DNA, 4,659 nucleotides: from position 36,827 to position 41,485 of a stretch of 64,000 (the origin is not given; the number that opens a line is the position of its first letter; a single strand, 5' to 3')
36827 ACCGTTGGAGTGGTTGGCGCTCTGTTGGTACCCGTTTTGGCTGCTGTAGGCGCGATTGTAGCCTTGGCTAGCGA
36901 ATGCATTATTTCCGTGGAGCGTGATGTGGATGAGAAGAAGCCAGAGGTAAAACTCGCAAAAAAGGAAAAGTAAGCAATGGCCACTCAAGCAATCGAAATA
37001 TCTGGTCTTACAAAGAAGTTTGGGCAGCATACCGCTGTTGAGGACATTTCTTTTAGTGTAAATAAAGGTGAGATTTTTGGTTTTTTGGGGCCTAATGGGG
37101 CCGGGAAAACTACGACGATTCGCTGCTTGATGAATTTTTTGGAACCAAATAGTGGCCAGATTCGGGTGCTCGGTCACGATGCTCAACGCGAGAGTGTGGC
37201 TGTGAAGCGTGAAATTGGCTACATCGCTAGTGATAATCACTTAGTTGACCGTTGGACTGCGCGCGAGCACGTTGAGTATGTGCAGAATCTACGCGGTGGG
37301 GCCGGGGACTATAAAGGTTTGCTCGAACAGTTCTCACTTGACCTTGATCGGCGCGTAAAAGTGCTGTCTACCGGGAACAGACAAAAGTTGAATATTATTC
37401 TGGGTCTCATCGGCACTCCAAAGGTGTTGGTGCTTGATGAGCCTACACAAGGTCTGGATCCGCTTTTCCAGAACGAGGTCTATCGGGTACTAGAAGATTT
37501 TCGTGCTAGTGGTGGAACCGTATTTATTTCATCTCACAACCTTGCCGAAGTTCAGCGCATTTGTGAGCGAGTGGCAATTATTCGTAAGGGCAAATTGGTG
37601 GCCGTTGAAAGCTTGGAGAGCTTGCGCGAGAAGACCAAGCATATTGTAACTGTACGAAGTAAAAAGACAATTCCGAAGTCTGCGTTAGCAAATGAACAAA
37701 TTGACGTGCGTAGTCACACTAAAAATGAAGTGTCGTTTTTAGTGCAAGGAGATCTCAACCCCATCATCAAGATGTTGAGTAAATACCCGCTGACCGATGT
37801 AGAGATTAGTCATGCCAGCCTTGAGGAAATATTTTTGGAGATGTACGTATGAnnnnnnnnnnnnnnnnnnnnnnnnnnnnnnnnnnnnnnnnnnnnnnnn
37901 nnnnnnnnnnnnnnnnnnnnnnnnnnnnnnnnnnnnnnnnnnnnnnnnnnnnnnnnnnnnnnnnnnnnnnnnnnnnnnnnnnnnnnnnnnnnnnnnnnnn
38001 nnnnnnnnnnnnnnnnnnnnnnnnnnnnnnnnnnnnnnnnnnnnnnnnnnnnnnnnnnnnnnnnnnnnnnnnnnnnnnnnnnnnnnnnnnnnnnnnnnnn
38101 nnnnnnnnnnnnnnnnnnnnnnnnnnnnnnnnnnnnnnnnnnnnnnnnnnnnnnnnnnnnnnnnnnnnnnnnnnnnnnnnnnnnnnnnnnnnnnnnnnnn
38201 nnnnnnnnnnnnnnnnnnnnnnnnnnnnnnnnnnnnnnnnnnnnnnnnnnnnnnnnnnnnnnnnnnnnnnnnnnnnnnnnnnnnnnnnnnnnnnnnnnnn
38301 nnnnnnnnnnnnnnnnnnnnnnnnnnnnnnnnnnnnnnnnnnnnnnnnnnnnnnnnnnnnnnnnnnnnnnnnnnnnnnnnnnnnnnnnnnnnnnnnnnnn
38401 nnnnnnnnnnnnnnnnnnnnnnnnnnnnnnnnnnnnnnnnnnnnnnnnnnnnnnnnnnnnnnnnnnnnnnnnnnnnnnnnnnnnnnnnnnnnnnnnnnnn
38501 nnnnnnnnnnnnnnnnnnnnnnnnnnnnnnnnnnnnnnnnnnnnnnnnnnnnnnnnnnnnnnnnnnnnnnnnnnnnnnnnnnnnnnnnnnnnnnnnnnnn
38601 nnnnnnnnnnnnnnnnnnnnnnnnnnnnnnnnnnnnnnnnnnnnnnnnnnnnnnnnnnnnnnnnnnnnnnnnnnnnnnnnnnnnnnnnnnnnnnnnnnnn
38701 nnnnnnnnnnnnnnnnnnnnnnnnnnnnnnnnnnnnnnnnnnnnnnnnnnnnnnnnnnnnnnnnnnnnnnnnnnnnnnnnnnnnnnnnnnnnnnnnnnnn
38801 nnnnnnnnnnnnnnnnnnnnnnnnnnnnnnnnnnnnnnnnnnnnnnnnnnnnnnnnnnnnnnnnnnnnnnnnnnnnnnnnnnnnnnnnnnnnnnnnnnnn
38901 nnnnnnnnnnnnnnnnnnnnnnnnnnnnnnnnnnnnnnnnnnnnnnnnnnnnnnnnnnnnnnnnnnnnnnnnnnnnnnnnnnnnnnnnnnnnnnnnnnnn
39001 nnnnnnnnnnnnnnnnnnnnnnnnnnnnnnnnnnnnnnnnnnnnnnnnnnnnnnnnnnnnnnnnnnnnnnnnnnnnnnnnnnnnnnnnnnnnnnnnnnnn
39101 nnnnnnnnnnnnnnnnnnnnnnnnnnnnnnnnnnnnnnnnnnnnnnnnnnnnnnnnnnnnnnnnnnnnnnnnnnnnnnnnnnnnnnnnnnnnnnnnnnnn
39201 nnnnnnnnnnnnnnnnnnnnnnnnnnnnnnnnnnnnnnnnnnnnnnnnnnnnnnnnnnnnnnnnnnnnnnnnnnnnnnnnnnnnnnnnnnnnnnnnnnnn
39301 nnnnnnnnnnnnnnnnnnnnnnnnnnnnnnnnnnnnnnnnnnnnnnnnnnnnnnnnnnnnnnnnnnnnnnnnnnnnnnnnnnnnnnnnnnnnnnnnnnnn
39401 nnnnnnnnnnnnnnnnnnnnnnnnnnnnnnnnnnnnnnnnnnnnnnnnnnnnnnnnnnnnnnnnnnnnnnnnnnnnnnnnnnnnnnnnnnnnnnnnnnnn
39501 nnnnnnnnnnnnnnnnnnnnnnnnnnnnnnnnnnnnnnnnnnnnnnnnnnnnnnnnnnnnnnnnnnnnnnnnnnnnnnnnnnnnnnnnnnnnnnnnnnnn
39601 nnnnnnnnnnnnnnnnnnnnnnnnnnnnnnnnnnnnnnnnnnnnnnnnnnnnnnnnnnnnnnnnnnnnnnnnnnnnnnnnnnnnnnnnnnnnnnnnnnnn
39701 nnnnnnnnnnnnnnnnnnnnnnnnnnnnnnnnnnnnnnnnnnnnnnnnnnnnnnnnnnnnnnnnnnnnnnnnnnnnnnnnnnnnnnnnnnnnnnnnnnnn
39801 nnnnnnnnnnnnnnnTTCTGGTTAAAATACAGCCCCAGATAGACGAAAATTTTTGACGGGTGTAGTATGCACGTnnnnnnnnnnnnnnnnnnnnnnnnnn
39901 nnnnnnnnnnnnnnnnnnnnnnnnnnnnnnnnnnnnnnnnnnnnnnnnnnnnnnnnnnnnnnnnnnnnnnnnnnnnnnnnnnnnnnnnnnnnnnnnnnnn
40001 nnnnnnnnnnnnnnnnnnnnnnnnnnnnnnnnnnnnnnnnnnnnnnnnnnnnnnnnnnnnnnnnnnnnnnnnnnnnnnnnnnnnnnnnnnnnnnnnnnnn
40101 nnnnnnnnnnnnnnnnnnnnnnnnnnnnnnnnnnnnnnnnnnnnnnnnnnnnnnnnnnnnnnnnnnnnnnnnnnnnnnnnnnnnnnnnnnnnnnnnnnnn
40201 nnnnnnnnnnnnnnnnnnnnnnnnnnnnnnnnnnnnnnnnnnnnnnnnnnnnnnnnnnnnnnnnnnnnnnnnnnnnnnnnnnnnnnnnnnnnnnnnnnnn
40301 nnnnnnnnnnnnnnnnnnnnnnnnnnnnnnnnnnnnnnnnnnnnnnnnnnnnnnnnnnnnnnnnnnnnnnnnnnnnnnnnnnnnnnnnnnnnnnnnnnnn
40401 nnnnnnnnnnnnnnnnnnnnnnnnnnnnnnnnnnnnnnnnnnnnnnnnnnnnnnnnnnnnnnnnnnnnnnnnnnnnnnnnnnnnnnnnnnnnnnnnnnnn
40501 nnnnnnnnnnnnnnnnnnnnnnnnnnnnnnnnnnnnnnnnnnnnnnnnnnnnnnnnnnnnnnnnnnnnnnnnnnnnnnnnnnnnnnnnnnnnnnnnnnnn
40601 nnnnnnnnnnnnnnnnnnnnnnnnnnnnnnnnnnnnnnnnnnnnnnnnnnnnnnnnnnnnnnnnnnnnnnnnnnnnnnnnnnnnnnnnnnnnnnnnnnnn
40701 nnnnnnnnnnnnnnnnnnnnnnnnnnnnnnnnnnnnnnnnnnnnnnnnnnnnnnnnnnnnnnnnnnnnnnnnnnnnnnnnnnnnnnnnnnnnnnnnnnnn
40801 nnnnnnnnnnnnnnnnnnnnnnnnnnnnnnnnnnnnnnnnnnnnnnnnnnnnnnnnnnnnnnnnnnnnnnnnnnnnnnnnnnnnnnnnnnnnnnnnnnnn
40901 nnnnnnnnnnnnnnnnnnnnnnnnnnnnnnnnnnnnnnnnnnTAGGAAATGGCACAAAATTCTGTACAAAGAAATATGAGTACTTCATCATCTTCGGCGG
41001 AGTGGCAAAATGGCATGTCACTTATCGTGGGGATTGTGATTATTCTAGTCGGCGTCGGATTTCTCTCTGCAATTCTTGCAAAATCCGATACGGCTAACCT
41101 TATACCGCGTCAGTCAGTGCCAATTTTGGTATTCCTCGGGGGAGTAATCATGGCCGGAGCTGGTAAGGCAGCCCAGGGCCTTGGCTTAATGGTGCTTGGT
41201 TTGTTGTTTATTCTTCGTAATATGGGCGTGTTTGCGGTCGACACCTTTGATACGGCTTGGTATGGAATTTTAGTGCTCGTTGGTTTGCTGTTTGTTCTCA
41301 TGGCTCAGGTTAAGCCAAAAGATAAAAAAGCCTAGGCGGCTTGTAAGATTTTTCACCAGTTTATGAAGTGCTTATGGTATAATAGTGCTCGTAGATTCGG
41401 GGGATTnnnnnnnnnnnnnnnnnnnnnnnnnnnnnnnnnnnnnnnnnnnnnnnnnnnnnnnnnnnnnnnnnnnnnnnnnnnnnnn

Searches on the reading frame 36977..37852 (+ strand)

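Call 7: search_protein_families(library=pfam, proteins=[window:36977-37852:+], max_evalue=0.001)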
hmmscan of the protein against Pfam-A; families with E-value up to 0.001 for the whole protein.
window:36977-37852:+ (291 aa): 5 families
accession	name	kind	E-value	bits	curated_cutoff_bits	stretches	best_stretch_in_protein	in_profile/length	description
PF00005.33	ABC_tran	-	8e-29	101.4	25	1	22-158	2-137/137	ABC transporter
PF13304.12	AAA_21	-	1.1e-14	55.6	27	1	127-191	235-302/304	AAA domain, putative AbiEii toxin, Type IV TA system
PF13476.12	AAA_23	-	1.7e-05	26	27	1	13-52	5-40/201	AAA domain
PF13732.12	DrrA1-3_C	-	0.00059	20.9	27.4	0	213-289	3-80/81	ATP-binding protein DrrA1-3-like, C-terminal domain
PF13604.12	AAA_30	-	0.0006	20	27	0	16-85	5-71/191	AAA domain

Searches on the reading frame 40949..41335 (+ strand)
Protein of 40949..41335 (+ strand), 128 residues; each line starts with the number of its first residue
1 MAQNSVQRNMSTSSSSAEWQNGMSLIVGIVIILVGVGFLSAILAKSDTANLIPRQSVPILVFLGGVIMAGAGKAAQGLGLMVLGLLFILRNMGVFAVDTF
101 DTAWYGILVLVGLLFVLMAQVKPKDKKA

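Call 7: search_protein_families(library=pfam, proteins=[window:40949-41335:+], max_evalue=0.001)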
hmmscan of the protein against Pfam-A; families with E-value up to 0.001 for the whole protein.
window:40949-41335:+ (128 aa): 2 families
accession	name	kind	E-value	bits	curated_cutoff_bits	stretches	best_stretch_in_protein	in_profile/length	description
PF22570.1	LiaF-TM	-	1.4e-05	26.3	27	1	26-119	1-94/98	LiaF transmembrane domain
PF18917.5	LiaI-LiaF-like_TM1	-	0.00056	20.4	27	1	77-115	4-41/42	LiaI-LiaF-like transmembrane region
